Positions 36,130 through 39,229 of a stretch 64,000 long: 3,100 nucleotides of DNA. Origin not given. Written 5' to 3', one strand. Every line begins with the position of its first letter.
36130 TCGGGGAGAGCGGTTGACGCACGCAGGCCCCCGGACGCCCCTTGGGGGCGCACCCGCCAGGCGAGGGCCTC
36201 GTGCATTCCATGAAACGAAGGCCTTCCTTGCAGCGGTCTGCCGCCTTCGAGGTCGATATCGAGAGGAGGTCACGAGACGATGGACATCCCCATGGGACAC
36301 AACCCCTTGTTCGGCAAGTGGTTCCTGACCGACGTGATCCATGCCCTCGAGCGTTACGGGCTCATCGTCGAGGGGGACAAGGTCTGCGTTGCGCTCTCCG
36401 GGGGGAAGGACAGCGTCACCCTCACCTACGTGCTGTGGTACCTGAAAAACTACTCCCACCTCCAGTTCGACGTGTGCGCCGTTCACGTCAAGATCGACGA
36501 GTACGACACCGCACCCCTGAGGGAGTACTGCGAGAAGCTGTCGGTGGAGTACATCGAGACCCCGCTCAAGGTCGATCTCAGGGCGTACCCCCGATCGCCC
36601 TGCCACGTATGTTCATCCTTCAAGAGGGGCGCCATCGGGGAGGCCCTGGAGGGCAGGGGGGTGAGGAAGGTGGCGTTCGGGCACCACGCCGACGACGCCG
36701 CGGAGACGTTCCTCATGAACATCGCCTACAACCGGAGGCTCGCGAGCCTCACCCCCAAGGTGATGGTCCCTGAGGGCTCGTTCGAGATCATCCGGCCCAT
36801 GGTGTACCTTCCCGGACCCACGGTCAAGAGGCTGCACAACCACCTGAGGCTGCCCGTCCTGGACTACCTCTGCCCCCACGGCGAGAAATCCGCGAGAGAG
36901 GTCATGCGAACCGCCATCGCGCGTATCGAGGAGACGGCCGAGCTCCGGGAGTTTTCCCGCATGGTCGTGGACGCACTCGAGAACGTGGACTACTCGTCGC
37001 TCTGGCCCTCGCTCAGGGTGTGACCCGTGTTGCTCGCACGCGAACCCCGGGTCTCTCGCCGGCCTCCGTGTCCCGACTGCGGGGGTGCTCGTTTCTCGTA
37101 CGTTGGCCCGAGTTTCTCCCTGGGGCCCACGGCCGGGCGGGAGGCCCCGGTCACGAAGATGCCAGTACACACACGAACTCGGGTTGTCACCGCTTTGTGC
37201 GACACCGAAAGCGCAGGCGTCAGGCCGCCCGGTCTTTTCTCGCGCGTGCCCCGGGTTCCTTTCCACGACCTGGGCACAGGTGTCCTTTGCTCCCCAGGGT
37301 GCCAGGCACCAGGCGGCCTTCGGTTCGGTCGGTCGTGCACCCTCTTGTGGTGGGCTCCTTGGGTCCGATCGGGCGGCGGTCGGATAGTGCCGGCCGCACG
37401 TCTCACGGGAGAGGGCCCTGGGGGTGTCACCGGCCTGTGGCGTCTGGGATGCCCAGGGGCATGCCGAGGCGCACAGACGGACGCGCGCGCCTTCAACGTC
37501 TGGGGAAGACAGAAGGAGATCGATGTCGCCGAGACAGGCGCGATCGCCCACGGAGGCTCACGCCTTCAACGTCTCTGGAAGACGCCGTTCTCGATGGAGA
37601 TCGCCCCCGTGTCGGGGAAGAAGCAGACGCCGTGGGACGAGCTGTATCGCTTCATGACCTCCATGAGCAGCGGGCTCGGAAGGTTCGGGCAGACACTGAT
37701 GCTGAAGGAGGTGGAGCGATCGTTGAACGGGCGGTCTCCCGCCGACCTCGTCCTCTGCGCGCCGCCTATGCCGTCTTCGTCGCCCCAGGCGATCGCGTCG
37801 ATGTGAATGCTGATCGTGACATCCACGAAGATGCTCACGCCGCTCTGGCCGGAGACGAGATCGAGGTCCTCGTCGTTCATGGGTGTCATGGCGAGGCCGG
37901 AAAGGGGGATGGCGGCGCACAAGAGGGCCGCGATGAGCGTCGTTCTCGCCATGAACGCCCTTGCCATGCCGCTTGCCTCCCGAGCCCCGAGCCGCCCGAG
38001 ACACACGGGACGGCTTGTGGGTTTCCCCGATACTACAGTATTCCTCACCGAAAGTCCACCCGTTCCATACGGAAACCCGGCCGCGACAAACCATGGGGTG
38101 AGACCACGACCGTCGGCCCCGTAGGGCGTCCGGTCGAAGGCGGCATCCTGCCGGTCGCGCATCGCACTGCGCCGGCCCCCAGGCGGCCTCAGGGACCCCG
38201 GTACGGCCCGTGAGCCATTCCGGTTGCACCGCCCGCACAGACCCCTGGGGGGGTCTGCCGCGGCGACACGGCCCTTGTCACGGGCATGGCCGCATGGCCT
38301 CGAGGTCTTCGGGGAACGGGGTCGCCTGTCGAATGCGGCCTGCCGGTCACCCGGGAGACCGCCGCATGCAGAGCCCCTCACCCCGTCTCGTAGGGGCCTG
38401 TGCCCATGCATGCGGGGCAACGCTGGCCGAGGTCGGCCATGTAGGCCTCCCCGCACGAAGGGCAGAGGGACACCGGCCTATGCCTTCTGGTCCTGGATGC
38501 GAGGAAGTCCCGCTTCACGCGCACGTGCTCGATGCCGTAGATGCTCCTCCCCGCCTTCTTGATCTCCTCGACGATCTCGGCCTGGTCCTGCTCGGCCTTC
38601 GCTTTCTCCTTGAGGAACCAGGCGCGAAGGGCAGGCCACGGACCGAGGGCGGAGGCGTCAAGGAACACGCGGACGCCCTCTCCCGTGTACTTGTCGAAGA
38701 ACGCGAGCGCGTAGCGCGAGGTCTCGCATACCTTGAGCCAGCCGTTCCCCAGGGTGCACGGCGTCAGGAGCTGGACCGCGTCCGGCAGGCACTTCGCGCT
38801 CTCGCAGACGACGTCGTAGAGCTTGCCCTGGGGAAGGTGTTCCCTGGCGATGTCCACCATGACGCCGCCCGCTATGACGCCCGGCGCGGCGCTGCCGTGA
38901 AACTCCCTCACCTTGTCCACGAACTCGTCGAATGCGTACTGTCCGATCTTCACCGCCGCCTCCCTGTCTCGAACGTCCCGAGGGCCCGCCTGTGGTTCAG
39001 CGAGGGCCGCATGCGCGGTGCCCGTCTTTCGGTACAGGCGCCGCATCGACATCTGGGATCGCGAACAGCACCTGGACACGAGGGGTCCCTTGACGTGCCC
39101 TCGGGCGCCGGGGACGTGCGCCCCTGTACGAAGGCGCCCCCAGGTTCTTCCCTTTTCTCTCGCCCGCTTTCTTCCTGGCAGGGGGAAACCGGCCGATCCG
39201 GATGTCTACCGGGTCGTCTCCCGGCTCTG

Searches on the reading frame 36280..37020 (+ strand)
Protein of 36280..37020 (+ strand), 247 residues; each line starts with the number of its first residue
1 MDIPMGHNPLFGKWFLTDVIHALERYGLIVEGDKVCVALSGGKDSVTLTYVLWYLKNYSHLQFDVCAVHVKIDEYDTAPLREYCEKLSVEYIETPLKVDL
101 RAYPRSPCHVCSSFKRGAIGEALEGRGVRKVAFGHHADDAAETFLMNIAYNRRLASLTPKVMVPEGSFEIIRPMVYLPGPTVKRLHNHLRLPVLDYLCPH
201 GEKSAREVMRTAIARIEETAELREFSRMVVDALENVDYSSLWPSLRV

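Call 57: search_protein_families(library=pfam, proteins=[window:36280-37020:+], max_evalue=0.00001)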
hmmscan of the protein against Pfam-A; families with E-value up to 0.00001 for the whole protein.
window:36280-37020:+ (247 aa): 1 family
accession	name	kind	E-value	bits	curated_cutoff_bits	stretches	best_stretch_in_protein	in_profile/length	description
PF01171.26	ATP_bind_3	-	1.1e-14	55.1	27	1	34-184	1-154/182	PP-loop family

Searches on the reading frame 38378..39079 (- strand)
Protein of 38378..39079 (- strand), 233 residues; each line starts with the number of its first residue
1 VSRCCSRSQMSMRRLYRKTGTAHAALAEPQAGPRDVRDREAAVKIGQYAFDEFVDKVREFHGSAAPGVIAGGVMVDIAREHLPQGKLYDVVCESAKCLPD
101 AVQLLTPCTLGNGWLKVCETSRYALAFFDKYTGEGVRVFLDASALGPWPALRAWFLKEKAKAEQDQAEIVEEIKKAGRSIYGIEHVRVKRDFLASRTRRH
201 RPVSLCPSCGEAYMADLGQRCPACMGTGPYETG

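Call 57: search_protein_families(library=pfam, proteins=[window:38378-39079:-], max_evalue=0.00001)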
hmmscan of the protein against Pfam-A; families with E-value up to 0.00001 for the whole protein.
window:38378-39079:- (233 aa): 2 families
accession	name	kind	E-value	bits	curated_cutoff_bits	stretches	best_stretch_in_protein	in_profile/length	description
PF02663.19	FmdE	-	5.6e-34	117.5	22.9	1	60-183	1-126/133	FmdE, Molybdenum formylmethanofuran dehydrogenase operon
PF23475.1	zf-Tbcl_FmdE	-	4.1e-09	36.2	23.2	1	198-231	2-35/35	FmdE treble clef zinc finger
